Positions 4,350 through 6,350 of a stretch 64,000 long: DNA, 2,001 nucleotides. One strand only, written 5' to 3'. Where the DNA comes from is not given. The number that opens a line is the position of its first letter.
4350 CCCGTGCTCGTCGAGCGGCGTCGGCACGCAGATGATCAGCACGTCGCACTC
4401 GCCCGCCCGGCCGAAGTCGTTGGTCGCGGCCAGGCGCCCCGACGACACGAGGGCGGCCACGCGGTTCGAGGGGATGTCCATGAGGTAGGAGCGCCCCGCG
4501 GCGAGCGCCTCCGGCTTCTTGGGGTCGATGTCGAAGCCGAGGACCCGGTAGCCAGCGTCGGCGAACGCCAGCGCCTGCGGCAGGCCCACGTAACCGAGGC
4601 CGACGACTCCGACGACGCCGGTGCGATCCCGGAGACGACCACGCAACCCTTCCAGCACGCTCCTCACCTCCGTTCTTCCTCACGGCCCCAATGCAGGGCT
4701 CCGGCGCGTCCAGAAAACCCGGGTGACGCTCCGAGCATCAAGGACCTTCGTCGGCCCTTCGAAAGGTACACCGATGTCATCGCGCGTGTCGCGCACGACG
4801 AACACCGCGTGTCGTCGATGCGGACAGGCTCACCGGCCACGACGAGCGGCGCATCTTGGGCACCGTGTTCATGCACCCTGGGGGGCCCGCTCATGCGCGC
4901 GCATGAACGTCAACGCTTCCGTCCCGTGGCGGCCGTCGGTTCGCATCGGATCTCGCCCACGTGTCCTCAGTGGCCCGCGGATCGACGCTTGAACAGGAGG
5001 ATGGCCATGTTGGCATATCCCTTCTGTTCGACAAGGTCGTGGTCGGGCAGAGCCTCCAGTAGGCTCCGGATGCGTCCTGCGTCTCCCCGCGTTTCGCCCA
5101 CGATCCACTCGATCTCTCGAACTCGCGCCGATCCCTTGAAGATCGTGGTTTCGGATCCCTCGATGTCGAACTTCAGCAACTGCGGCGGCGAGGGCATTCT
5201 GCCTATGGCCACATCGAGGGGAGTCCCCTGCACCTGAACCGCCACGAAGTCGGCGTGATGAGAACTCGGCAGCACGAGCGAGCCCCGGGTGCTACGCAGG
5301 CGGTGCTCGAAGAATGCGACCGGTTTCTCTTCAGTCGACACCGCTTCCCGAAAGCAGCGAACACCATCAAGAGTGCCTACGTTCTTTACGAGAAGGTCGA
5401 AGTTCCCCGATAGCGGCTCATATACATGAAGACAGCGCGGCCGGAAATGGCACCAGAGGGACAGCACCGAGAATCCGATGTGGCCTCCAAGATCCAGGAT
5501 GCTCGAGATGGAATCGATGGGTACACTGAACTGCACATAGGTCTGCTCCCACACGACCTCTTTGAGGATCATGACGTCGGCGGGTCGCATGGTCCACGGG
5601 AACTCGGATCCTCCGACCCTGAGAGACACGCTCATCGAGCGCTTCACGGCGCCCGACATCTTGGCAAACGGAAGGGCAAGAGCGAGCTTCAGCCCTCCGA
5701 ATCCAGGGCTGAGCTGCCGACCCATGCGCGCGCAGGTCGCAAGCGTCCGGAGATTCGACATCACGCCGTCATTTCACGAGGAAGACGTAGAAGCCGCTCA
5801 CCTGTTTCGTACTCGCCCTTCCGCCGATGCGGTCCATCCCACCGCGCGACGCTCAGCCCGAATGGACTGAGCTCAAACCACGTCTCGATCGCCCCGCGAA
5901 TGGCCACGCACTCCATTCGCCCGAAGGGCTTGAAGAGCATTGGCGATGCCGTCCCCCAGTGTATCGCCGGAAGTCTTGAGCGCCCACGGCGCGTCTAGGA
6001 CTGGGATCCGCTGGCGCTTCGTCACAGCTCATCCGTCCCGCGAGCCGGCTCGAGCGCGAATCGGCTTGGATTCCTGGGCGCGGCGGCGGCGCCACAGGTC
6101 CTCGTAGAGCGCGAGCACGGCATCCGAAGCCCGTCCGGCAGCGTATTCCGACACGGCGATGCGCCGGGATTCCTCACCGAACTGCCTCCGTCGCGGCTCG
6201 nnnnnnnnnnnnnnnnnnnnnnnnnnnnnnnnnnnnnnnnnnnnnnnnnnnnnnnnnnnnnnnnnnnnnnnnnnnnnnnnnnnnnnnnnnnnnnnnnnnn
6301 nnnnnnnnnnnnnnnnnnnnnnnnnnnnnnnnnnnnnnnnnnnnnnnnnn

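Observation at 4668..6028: Low-GC island carrying an FkbM methyltransferase, flanked by hairpin-bearing spacers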

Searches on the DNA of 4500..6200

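Call 30: search_rna_families(source=window, start=4500, end=6200, threshold=evalue, max_evalue=1)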
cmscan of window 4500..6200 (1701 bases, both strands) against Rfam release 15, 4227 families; matches with E-value up to 1: 1.
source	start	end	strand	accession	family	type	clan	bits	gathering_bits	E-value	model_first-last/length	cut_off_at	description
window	6063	6111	-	RF00294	snoTBR17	Gene; snRNA; snoRNA; CD-box;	-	15.9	40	0.89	1-119/119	no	Small nucleolar RNA TBR17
